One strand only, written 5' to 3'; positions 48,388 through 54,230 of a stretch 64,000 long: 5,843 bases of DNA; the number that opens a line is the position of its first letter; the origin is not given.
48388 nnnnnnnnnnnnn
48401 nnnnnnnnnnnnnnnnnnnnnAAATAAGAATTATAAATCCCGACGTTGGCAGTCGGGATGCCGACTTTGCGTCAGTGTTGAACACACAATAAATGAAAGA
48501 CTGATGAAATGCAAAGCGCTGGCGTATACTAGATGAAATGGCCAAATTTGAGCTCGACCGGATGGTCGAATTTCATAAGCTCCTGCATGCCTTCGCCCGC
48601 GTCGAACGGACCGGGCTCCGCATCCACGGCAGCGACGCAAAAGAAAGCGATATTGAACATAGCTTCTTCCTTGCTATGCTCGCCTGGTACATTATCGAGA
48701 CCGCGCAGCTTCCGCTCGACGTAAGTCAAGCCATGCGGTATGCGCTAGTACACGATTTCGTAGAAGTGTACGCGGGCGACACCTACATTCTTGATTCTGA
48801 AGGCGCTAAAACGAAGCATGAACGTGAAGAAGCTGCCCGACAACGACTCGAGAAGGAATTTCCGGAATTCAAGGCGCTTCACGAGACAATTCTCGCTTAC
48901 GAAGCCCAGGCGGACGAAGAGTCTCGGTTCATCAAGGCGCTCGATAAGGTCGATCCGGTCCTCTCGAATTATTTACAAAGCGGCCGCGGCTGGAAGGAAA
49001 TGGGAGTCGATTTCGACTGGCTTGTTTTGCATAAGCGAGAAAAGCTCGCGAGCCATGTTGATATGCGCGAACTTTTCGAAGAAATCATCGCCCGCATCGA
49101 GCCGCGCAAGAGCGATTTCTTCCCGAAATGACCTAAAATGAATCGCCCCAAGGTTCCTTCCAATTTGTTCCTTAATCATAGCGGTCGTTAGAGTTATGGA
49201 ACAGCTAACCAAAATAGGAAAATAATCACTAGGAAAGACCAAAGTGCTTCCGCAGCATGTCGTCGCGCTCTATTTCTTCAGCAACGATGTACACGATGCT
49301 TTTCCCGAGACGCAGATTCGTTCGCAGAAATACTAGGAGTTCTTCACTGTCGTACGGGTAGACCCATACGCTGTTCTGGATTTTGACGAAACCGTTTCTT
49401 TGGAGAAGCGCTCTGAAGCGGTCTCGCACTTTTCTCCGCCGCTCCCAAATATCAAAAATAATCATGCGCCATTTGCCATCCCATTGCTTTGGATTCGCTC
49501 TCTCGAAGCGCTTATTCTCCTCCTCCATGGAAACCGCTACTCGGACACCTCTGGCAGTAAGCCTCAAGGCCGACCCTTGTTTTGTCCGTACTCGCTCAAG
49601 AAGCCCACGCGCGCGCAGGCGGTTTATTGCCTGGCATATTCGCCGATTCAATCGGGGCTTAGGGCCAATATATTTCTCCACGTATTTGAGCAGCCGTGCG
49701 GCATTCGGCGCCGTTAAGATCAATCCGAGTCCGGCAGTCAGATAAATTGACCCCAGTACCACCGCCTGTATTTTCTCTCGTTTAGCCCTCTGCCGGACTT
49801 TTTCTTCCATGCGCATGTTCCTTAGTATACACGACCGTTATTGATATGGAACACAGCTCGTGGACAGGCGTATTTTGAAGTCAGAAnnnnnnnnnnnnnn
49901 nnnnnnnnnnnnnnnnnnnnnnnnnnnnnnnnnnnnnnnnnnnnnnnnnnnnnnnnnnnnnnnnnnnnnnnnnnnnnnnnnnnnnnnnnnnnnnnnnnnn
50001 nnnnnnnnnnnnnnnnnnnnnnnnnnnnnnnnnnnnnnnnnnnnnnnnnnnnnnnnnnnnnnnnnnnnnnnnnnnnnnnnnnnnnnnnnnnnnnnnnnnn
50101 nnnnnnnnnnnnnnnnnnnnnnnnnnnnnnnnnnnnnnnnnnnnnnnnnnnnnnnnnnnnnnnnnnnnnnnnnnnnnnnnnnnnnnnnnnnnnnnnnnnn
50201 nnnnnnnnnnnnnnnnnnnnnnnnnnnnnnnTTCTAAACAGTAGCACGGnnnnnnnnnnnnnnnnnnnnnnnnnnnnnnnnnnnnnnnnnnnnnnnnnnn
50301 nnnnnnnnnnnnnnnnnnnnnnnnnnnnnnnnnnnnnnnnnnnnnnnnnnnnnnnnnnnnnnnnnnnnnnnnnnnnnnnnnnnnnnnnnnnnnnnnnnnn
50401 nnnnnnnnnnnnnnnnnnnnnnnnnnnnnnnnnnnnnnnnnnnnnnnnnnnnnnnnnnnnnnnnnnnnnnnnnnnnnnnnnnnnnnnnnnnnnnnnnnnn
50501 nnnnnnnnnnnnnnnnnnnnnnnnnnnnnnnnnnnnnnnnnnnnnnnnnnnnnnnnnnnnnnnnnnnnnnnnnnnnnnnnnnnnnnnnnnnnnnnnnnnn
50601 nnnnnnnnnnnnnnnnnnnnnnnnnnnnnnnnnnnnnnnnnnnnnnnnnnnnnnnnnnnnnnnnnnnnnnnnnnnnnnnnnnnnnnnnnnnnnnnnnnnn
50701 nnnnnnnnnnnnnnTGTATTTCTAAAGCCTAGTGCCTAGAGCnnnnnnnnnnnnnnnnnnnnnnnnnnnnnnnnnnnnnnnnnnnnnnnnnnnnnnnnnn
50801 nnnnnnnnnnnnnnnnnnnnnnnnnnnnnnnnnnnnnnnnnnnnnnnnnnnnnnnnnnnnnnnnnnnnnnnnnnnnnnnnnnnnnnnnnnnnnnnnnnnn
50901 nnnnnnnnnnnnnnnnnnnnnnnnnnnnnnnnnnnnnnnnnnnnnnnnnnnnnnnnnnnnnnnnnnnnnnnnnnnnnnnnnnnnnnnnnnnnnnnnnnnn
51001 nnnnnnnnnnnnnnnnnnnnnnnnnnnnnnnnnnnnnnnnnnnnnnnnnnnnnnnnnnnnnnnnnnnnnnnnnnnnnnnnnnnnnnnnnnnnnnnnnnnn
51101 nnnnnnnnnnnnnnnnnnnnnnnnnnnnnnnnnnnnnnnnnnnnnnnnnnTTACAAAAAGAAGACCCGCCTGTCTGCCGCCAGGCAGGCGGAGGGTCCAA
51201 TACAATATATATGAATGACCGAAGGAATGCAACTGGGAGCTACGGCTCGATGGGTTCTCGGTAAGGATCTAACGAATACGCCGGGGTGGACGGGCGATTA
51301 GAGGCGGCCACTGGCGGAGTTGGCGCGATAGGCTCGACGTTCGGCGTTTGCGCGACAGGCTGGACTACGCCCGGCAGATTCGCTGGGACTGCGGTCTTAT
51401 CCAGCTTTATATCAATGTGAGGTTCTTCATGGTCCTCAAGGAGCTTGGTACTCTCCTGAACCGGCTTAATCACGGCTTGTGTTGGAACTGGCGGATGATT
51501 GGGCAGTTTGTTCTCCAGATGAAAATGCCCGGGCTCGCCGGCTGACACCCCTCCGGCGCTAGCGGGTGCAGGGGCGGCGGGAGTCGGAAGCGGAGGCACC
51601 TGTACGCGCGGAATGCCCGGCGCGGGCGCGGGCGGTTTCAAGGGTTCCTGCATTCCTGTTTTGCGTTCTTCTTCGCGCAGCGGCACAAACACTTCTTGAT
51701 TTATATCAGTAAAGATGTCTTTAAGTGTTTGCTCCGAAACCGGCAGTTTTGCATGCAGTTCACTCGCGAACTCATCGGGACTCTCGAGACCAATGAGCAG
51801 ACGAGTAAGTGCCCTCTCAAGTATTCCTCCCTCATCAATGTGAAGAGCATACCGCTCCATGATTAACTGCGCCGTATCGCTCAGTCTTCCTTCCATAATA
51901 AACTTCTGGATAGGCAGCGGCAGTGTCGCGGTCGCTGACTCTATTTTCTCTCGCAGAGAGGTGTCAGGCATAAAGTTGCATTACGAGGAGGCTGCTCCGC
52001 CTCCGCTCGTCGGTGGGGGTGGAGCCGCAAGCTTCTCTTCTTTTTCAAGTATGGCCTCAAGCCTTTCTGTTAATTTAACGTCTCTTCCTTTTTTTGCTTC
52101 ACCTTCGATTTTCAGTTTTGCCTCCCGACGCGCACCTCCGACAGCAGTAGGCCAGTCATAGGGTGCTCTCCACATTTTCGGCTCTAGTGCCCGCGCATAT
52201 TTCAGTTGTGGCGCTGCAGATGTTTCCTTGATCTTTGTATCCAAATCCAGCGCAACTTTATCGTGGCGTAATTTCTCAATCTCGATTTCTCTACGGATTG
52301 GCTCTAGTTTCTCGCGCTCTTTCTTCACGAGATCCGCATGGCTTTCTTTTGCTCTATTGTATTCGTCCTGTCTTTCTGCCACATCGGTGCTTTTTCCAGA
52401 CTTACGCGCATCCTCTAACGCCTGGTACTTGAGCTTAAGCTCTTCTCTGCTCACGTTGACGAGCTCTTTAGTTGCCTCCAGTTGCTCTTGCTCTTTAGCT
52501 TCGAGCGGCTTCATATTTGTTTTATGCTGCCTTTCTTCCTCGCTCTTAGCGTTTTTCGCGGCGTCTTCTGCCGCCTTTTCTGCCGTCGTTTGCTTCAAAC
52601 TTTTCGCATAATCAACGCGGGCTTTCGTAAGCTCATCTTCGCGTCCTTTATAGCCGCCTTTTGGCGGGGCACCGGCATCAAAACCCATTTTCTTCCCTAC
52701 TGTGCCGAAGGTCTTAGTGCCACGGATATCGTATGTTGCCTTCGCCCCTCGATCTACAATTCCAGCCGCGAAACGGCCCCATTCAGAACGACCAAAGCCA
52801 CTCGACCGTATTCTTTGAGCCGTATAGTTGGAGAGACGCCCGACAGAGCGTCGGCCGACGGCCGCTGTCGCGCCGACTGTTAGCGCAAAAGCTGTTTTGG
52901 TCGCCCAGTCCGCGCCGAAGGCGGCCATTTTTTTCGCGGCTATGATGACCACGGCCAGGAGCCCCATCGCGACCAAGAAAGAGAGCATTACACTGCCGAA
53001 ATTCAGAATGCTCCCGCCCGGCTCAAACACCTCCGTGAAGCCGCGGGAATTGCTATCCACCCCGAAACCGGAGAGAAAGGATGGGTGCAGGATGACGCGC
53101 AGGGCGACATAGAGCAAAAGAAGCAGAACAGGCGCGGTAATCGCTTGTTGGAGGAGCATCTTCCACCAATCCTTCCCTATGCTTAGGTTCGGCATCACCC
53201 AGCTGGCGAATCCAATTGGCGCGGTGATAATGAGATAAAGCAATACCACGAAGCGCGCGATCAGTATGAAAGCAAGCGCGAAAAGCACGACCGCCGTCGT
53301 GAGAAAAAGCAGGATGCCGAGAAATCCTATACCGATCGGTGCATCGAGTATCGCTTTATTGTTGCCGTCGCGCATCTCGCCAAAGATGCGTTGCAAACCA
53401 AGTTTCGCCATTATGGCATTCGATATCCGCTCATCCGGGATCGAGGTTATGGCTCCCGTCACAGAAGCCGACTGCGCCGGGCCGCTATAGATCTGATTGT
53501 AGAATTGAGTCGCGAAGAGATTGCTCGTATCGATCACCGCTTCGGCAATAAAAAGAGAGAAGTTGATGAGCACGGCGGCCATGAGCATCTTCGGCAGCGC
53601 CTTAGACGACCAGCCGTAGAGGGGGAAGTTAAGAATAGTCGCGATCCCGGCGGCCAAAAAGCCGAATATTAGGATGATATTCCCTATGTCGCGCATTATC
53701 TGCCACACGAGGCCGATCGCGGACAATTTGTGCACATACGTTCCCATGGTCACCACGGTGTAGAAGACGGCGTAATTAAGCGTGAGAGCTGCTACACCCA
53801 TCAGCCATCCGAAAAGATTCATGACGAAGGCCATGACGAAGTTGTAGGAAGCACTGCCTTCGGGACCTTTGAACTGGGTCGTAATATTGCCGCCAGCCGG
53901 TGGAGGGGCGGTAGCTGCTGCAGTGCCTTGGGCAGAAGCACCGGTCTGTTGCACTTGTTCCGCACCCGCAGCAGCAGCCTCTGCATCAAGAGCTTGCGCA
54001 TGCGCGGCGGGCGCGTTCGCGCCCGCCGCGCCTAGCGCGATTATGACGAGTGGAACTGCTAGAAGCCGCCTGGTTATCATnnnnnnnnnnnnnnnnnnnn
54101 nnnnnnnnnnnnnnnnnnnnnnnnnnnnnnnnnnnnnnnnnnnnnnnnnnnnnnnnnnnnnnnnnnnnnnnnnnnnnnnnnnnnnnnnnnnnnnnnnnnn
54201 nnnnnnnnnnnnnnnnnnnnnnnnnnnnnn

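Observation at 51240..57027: Four-gene operon of secreted/polytopic membrane proteins, family-less, inserted upstream of rpsL: candidate novel cell-surface or secretion module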

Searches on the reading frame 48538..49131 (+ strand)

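Call 97: search_protein_families(library=pfam, proteins=[window:48538-49131:+], max_evalue=0.01)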
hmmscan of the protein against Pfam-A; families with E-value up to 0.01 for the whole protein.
window:48538-49131:+ (197 aa): 3 families
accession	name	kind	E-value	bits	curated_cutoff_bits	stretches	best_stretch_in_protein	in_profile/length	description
PF13023.12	HD_3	-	7.4e-32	111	22.5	1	22-171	7-158/165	HD domain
PF12917.13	YfbR-like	-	2.5e-10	40.8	25.9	1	12-142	2-139/182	5'-deoxynucleotidase YfbR-like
PF01966.28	HD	-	5.8e-05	23.8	22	1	39-139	2-114/116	HD domain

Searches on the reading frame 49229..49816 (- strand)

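Call 97: search_protein_families(library=pfam, proteins=[window:49229-49816:-], max_evalue=0.01)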
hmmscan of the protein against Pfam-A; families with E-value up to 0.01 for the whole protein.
window:49229-49816:- (195 aa): 2 families
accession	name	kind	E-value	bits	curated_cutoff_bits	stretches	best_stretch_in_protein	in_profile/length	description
PF20803.2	PaaX_M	-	1.1e-19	70.7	24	1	110-184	2-76/83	PaaX protein central Cas2-like domain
PF09827.14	CRISPR_Cas2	-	6.4e-06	26.7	23.8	1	116-160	2-43/74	CRISPR associated protein Cas2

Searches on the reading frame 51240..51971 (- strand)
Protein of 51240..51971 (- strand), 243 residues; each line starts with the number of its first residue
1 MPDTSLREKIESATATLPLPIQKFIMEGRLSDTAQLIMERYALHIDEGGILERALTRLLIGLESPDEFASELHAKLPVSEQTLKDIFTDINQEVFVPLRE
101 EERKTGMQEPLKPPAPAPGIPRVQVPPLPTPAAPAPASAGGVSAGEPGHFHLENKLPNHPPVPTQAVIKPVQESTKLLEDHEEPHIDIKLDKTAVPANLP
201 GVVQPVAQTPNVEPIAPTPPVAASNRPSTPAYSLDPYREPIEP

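Call 3: search_protein_families(library=pfam, proteins=[window:51240-51971:-], max_evalue=1)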
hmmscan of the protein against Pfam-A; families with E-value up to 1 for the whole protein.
window:51240-51971:- (243 aa): 0 families

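Call 4: search_protein_families(library=ncbifam, proteins=[window:51240-51971:-], max_evalue=1)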
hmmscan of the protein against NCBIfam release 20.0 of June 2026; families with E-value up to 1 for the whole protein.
window:51240-51971:- (243 aa): 0 families

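Call 76: search_protein_families(library=pfam, alignment_id=A7, max_evalue=0.05)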
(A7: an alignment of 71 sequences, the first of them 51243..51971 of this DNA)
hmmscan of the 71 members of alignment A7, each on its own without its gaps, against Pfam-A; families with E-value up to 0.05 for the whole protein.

A. member 1, window:51243-51971:- (243 aa): 0 families

B. families by the number of members that match (of 71 scanned): 4 families
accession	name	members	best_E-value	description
PF04091.18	Sec15_C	1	0.015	Exocyst complex subunit Sec15 C-terminal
PF05242.16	GLYCAM-1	1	0.02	Glycosylation-dependent cell adhesion molecule 1 (GlyCAM-1)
PF10098.14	DUF2336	1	0.022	Uncharacterised protein conserved in bacteria (DUF2336)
PF20078.4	DUF6473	1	0.034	Domain of unknown function (DUF6473)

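Call 77: search_solved_structures(query=A7, max_evalue=1)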
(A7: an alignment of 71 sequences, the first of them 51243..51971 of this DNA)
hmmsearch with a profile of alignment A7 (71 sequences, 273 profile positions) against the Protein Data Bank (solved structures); distinct sequences matched with E-value up to 1: 0.
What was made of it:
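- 51240..51971 (-): g4: cytoplasmic (no TM or signal peptide), Pro-rich protein of 243 aa. It has a conserved N-terminal domain of about 105 aa and a variable Pro-rich linker containing the conserved islands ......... and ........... The motif DPYREPI(E/D) lies at or within about 8 residues of the C-terminus; columns D, P, Y and E are invariant. There is no Pfam hit (call 76) and no PDB hit (call 77).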

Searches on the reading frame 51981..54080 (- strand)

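Call 3: search_protein_families(library=pfam, proteins=[window:51981-54080:-], max_evalue=1)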
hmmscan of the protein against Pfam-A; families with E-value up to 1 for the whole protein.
window:51981-54080:- (699 aa): 0 families

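Call 4: search_protein_families(library=ncbifam, proteins=[window:51981-54080:-], max_evalue=1)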
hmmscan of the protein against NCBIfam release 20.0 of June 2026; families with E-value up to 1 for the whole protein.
window:51981-54080:- (699 aa): 1 family
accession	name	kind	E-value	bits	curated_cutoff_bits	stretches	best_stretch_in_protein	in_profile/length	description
TIGR00570.1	cdk7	equivalog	0.77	9.1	160.2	0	514-623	127-233/309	CDK-activating kinase assembly factor MAT1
